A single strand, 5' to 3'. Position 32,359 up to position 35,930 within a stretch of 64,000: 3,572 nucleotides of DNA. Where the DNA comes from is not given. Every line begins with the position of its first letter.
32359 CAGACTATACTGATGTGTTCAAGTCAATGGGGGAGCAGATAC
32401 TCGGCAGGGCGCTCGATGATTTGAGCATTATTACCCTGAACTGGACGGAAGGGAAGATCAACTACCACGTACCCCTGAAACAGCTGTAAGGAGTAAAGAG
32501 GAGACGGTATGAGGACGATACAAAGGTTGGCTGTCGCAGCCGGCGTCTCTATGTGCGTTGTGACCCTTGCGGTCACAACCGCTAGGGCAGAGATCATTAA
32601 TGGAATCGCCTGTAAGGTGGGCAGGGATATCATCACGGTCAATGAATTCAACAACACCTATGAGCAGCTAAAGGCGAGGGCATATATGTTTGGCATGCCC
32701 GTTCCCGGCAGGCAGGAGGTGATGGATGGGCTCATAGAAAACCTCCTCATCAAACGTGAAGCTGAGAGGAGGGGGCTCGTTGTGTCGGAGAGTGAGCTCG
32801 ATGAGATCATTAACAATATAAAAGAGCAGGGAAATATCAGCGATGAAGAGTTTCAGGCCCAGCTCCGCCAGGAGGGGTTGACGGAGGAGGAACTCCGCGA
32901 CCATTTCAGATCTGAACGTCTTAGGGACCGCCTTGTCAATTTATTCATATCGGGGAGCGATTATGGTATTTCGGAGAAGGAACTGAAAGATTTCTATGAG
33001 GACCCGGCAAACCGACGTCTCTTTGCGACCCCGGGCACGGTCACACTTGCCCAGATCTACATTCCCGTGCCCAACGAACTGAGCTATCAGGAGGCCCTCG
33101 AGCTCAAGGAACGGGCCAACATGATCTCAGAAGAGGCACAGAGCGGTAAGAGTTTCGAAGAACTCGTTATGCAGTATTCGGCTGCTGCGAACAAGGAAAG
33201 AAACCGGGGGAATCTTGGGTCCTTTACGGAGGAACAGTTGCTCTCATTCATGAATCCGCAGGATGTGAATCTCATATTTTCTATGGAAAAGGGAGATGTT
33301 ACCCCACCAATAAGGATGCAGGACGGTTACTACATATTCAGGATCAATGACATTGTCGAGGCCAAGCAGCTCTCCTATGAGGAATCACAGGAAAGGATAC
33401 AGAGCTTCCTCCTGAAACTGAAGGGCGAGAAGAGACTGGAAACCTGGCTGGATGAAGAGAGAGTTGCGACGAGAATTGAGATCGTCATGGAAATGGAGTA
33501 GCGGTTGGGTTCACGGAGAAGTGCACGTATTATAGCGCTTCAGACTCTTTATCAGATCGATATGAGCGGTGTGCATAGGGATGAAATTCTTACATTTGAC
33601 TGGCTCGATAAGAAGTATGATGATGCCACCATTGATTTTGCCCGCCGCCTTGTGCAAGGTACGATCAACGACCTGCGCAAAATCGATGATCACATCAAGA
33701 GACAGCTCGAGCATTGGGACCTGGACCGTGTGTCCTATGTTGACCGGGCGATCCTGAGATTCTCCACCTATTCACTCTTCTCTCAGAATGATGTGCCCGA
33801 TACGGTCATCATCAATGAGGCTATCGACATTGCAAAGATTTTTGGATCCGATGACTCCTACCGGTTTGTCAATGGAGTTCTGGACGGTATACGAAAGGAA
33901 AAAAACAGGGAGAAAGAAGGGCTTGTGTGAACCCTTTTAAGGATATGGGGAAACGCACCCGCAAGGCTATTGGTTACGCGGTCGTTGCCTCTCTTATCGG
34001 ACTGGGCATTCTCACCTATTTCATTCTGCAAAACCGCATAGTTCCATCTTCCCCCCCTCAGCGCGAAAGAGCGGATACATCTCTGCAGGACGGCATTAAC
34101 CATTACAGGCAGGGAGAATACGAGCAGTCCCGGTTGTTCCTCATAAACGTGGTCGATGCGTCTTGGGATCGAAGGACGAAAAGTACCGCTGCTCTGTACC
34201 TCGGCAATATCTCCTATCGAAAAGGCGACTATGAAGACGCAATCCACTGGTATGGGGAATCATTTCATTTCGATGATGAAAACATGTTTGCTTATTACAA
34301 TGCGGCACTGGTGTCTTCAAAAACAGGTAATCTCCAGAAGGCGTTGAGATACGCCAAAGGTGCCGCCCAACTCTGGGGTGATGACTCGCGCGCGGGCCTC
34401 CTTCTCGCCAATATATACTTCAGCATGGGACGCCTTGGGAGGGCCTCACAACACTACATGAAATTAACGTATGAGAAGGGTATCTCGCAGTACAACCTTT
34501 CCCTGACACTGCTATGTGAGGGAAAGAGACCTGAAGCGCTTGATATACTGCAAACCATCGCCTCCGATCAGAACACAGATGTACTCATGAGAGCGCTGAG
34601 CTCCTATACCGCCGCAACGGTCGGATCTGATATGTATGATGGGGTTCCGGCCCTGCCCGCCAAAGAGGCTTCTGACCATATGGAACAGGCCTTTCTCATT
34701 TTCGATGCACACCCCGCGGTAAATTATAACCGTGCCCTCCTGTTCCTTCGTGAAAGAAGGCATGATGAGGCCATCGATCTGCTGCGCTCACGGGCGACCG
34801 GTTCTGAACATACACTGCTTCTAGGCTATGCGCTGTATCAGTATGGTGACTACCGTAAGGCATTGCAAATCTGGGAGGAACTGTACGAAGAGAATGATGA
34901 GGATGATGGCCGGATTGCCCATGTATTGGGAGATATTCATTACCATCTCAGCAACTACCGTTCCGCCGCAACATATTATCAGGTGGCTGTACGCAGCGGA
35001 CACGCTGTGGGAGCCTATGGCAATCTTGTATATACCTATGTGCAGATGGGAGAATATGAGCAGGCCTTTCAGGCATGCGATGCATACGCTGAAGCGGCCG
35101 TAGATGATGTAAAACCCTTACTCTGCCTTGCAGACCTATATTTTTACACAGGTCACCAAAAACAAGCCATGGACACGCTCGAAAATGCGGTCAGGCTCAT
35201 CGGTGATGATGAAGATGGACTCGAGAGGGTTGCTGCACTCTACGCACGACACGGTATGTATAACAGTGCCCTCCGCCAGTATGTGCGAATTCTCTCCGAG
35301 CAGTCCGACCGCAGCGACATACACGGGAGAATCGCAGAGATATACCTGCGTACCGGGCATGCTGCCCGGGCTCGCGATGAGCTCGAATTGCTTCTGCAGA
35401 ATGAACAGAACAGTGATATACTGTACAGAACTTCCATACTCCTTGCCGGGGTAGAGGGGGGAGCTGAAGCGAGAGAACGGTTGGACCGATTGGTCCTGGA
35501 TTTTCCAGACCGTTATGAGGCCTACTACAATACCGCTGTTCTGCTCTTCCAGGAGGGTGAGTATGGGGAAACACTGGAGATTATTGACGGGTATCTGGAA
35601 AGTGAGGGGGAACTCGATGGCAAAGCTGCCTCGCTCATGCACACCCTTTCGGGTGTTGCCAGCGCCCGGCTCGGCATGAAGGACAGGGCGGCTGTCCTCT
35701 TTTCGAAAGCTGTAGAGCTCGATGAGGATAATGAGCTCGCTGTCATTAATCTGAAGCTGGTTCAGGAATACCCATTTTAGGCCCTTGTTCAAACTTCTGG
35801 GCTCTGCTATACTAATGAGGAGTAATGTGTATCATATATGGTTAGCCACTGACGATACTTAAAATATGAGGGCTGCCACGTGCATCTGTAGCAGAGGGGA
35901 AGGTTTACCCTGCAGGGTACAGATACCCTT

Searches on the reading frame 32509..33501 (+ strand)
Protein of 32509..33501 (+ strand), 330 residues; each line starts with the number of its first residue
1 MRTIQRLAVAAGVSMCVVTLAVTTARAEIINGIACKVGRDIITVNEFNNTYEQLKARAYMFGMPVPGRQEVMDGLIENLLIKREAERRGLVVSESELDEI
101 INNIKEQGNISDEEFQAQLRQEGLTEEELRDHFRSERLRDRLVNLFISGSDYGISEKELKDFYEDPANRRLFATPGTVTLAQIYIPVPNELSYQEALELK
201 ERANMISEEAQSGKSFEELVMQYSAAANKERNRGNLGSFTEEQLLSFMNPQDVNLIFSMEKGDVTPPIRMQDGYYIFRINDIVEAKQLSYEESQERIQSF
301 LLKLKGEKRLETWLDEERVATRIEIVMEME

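Call 3: search_protein_families(library=pfam, proteins=[window:32509-33501:+], max_evalue=0.01)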
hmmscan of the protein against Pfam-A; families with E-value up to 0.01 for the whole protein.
window:32509-33501:+ (330 aa): 8 families
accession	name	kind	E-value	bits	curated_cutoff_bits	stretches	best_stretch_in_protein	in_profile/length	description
PF13624.11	SurA_N_3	-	3.4e-16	59.9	27.2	1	7-142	12-161/162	SurA-like N-terminal domain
PF13145.12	Rotamase_2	-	1.1e-14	55.8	27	1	154-292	1-118/121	PPIC-type PPIASE domain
PF00639.27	Rotamase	-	9.8e-13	49.3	21.7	1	187-280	6-96/97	PPIC-type PPIASE domain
PF09312.16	SurA_N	-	2.2e-12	47.6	30.8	1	31-139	2-114/118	SurA N-terminal domain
PF13616.12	Rotamase_3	-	3.8e-10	40.8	22.5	1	176-281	14-114/116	PPIC-type PPIASE domain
PF13623.11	SurA_N_2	-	8e-09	35.9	28.5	1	31-116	40-130/145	SurA-like N-terminal domain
PF21100.3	MCM_C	-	0.0055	17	27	0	80-114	23-57/64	MCM protein C-terminal winged helix-turn-helix domain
PF05698.19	Trigger_C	-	0.0095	16.4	22.7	0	77-142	96-160/162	Bacterial trigger factor protein (TF) C-terminus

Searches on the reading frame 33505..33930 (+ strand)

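Call 3: search_protein_families(library=pfam, proteins=[window:33505-33930:+], max_evalue=0.01)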
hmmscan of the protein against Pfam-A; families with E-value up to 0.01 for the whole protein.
window:33505-33930:+ (141 aa): 1 family
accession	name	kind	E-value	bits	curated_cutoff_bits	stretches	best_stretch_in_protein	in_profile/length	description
PF01029.23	NusB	-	8.5e-35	120.5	23.1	1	6-130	2-132/133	NusB family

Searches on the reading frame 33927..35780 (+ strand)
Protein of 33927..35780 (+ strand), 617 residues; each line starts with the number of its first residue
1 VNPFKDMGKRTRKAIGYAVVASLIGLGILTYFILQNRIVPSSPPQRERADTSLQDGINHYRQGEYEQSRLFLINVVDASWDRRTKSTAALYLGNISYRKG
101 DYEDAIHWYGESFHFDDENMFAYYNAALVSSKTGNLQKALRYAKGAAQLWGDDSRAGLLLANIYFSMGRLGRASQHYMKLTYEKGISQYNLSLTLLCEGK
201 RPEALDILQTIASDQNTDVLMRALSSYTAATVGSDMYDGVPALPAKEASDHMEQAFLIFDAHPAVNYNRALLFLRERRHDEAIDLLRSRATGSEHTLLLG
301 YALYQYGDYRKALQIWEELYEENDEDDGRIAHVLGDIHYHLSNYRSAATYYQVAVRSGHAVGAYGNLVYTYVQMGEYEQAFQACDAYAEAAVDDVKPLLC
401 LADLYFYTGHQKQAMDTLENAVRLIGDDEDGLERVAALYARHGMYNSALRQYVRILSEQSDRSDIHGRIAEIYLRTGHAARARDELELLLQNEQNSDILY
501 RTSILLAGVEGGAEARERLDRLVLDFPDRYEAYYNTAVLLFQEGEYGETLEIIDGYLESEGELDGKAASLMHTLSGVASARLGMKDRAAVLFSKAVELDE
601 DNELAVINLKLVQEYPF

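Call 3: search_protein_families(library=pfam, proteins=[window:33927-35780:+], max_evalue=0.01)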
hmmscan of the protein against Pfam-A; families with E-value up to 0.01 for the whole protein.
window:33927-35780:+ (617 aa): 26 families (the best 25 are shown)
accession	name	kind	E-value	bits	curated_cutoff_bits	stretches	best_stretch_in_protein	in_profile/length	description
PF07719.23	TPR_2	-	6.2e-28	95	27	1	89-112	4-27/34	Tetratricopeptide repeat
PF14559.12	TPR_19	-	4.4e-27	94.6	25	2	442-499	4-60/68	Tetratricopeptide repeat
PF13432.12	TPR_16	-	1.4e-22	80.2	32.7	2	297-357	1-60/65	Tetratricopeptide repeat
PF13424.12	TPR_12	-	1.8e-18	66.9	30.1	1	309-356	26-73/77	Tetratricopeptide repeat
PF00515.34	TPR_1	-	2.1e-18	65.7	27.8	0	91-111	6-26/34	Tetratricopeptide repeat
PF13428.12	TPR_14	-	8e-18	63.6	23.5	0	398-437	4-43/44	Tetratricopeptide repeat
PF12895.13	ANAPC3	-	1.4e-15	57.8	27.2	1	85-142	22-78/82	Anaphase-promoting complex, cyclosome, subunit 3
PF13181.12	TPR_8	-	1.6e-15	56.3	25.7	0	363-385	3-25/34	Tetratricopeptide repeat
PF23914.1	TPR_CcmH_CycH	-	2.8e-08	34.2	42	0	90-180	54-147/158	Cytochrome c-type biogenesis protein H TPR domain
PF25064.1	ARM_TT21_5th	-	3.9e-08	34.1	27.8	0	87-151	2-66/117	TT21 fifth ARM repeats domain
PF13174.12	TPR_6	-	7.2e-08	33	26.3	0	297-322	4-29/33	Tetratricopeptide repeat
PF13414.12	TPR_11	-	1.6e-07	31.3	26.8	1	93-133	1-41/42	TPR repeat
PF13431.12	TPR_17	-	1.7e-07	31.4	24.4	0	116-140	9-33/34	Tetratricopeptide repeat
PF13374.12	TPR_10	-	4.2e-07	30.2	27.5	0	363-383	4-24/42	Tetratricopeptide repeat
PF25063.1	ARM_TT21_C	-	2.2e-06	28.1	35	0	246-285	146-186/209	Tetratricopeptide repeat protein 21 C-terminal ARM domain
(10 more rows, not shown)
